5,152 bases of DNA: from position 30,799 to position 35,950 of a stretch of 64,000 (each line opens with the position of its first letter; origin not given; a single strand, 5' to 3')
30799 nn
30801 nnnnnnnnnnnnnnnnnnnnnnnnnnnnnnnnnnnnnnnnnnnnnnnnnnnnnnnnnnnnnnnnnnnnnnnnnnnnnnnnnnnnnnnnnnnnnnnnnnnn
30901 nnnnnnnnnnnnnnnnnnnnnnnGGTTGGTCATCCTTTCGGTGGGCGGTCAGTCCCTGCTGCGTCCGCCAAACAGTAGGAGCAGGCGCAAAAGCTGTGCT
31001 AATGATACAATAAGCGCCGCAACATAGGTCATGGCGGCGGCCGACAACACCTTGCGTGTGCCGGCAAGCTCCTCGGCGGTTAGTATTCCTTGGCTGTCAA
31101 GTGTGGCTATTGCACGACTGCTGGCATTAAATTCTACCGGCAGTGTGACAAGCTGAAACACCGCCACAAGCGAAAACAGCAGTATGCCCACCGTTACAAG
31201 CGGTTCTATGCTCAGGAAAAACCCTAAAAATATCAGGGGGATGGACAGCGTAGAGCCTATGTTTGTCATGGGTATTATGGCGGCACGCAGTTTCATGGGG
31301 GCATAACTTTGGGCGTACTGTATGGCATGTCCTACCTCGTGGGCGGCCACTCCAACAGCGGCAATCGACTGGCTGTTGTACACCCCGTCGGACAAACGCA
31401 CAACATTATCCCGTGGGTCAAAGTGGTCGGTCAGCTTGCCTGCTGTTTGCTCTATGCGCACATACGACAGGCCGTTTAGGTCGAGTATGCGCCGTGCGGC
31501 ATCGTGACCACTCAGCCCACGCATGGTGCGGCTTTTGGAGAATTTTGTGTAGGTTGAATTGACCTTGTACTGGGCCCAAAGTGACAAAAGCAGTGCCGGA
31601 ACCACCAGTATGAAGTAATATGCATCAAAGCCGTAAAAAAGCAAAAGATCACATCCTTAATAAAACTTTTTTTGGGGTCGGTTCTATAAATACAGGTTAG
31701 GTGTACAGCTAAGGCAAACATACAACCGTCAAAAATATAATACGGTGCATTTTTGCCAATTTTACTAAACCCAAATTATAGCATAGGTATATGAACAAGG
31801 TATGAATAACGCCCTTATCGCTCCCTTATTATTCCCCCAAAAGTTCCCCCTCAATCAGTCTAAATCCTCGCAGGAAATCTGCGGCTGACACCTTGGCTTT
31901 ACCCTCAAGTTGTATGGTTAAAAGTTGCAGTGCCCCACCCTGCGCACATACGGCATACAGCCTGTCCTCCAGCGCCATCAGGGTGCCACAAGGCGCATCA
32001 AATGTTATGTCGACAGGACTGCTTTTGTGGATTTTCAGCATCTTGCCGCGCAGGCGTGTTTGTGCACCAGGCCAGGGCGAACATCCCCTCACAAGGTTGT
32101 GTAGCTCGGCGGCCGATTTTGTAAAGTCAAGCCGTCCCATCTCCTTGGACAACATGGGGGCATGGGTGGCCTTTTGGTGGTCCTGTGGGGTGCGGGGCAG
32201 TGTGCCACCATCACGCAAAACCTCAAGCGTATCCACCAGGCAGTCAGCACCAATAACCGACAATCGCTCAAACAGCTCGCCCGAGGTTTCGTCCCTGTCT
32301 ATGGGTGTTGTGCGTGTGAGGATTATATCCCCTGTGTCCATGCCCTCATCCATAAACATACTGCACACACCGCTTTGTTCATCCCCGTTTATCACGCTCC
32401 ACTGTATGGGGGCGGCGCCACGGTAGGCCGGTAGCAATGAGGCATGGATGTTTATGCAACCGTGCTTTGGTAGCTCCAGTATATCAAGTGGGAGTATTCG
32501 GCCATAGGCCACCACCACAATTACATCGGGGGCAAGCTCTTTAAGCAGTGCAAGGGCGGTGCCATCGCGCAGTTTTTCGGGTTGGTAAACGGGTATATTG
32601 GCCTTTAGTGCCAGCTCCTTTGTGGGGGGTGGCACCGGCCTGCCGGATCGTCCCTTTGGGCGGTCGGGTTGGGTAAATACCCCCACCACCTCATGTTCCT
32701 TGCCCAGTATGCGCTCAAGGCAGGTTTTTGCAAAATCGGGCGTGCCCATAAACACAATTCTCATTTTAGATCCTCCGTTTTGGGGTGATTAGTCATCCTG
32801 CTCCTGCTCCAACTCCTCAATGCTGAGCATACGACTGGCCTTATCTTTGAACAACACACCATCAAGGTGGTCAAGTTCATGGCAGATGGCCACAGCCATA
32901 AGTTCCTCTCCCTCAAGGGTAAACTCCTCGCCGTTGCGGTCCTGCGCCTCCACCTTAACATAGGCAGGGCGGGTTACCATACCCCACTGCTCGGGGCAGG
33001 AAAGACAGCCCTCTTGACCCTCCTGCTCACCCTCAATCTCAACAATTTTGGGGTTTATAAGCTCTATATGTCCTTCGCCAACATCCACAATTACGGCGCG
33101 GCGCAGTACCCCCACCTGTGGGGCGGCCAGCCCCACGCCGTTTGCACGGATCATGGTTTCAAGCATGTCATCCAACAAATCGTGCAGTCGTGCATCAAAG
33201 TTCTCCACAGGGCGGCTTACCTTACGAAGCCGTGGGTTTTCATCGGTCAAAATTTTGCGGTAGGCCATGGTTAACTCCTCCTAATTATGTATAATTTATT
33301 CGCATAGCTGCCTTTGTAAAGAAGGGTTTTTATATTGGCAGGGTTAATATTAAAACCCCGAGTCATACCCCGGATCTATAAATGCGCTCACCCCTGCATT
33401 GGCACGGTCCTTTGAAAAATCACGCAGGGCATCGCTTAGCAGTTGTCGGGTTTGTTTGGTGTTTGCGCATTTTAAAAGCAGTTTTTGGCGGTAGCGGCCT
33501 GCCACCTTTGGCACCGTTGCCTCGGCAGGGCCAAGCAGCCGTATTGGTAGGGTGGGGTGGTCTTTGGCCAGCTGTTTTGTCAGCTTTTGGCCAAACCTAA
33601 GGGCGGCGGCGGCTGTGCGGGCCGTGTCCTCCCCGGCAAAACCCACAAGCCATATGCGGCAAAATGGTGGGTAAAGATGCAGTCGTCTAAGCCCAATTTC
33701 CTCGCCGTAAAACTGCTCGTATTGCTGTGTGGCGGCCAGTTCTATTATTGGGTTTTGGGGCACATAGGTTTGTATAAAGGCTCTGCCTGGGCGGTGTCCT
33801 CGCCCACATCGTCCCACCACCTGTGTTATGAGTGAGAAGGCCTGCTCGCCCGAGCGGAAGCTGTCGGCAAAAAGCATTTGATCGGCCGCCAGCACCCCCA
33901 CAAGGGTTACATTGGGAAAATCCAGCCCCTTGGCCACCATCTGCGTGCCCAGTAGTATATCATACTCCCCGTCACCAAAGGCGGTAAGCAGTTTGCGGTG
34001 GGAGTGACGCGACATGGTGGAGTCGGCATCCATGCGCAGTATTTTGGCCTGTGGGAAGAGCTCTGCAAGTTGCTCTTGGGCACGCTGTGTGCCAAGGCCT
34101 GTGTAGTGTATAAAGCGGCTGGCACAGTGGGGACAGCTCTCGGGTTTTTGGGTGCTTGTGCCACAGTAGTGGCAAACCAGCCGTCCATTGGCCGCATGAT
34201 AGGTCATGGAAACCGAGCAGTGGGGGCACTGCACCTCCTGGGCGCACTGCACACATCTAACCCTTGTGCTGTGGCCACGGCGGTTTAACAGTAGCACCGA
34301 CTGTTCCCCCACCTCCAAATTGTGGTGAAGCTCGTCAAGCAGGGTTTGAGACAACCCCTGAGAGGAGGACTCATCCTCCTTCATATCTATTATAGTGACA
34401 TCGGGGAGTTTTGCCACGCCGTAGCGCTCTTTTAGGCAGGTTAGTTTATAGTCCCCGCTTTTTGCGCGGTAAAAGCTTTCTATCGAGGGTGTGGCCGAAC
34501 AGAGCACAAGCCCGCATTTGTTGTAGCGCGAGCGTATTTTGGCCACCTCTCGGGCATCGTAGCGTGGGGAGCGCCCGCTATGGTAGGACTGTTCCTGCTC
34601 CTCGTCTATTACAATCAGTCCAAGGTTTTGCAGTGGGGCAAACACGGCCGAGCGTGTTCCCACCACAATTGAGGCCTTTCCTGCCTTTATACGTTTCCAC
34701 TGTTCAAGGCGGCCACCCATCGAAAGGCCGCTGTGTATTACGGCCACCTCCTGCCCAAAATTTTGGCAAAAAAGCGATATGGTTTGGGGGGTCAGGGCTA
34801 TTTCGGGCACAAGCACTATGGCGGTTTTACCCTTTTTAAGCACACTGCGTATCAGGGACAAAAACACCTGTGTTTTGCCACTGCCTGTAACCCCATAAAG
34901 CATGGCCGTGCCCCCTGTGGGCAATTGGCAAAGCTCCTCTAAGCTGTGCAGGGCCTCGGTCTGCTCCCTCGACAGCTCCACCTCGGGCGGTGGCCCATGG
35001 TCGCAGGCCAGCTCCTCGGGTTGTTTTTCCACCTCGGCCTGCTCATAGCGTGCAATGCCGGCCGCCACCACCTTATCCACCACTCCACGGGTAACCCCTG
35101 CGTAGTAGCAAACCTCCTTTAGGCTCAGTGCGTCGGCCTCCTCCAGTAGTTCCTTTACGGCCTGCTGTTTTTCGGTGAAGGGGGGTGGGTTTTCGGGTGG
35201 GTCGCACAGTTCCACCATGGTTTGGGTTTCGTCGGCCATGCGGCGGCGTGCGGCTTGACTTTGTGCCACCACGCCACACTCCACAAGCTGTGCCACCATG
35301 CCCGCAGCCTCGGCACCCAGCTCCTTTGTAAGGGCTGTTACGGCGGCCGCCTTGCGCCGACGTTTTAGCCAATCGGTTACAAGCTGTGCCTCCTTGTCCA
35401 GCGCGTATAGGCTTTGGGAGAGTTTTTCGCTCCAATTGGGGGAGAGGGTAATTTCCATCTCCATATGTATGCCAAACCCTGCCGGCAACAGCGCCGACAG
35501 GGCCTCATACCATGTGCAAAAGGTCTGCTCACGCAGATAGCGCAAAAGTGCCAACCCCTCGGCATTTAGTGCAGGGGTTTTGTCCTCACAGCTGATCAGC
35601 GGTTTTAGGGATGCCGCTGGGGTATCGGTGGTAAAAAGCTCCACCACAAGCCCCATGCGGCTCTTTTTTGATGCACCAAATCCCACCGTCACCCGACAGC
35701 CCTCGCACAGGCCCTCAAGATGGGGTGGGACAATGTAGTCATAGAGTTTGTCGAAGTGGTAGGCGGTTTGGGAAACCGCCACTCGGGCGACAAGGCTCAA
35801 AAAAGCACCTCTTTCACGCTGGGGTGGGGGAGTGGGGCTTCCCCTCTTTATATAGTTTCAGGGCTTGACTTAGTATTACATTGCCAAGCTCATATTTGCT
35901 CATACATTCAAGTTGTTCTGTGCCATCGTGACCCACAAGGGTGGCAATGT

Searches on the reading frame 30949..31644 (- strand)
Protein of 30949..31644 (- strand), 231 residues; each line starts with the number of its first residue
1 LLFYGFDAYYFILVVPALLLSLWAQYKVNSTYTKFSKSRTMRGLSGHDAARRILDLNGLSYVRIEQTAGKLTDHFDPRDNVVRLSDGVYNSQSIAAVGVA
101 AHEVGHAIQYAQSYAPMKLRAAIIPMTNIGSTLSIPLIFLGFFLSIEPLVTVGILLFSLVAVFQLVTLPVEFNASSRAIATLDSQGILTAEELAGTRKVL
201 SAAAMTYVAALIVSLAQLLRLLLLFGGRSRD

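Call 59: search_protein_families(library=pfam, proteins=[window:30949-31644:-], max_evalue=0.00001)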
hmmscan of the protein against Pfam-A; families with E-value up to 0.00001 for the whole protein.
window:30949-31644:- (231 aa): 1 family
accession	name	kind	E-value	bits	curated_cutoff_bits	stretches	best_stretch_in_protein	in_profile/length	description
PF04298.18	Zn_peptidase_2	-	1.9e-92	309.2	27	1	10-225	1-217/218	Putative neutral zinc metallopeptidase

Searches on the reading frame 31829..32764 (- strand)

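Call 59: search_protein_families(library=pfam, proteins=[window:31829-32764:-], max_evalue=0.00001)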
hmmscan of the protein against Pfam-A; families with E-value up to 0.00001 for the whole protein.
window:31829-32764:- (311 aa): 2 families
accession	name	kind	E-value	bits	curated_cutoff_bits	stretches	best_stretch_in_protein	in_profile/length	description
PF00551.24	Formyl_trans_N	-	3.7e-44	151.1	26.1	1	1-179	1-180/181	Formyl transferase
PF02911.23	Formyl_trans_C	-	1.8e-23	83.1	21.1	1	205-302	2-100/100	Formyl transferase, C-terminal domain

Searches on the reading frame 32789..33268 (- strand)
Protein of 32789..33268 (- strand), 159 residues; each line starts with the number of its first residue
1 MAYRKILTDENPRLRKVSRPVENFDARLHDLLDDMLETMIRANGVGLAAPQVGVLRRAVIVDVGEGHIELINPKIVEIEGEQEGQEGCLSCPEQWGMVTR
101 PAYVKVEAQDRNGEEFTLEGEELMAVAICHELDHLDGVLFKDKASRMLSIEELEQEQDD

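Call 59: search_protein_families(library=pfam, proteins=[window:32789-33268:-], max_evalue=0.00001)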
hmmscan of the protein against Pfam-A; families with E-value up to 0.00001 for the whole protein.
window:32789-33268:- (159 aa): 1 family
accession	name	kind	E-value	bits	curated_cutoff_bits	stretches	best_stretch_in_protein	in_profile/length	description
PF01327.26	Pep_deformylase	-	9e-47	159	22.8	1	4-146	2-152/156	Polypeptide deformylase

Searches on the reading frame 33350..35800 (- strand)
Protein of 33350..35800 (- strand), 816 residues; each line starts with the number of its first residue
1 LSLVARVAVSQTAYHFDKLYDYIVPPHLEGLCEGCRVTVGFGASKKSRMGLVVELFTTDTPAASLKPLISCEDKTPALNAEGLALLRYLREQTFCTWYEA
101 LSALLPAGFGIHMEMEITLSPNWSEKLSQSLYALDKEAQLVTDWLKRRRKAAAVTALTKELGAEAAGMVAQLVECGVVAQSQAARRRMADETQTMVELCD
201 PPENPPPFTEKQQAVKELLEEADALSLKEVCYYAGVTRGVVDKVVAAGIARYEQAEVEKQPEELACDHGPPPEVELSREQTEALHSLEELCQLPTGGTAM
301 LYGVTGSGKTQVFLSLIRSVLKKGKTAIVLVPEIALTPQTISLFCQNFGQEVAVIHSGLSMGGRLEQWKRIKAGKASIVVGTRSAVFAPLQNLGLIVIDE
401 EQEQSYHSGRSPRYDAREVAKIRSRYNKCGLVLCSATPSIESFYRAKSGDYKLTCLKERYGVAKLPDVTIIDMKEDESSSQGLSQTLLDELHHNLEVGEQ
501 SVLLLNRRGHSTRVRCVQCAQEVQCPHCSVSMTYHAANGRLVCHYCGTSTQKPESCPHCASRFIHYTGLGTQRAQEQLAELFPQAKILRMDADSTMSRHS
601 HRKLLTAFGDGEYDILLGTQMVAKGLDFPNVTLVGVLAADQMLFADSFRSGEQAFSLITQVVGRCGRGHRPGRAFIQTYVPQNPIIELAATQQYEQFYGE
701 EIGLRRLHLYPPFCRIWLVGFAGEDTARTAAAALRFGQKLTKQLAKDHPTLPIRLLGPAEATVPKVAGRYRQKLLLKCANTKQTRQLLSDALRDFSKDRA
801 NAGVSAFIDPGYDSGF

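Call 59: search_protein_families(library=pfam, proteins=[window:33350-35800:-], max_evalue=0.00001)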
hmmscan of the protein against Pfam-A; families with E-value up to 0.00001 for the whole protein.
window:33350-35800:- (816 aa): 6 families
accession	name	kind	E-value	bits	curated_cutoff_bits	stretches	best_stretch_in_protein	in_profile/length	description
PF00270.35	DEAD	-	9.3e-18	64.9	26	1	295-441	13-162/167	DEAD/DEAH box helicase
PF17764.6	PriA_3primeBD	-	3.8e-16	59.2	22.7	1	7-106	2-96/96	3'DNA-binding domain (3'BD)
PF18074.6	PriA_C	-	5.2e-16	59.7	26.9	1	712-809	1-92/95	Primosomal protein N C-terminal domain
PF00271.37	Helicase_C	-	4.5e-14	53.1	23.5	1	576-667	32-108/110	Helicase conserved C-terminal domain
PF04851.21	ResIII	-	2.1e-12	47.7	22.5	1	274-438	2-162/164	Type III restriction enzyme, res subunit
PF18319.7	Zn_ribbon_PriA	-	4.2e-11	43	26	1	525-549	1-25/27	PriA DNA helicase Cys-rich region (CRR) domain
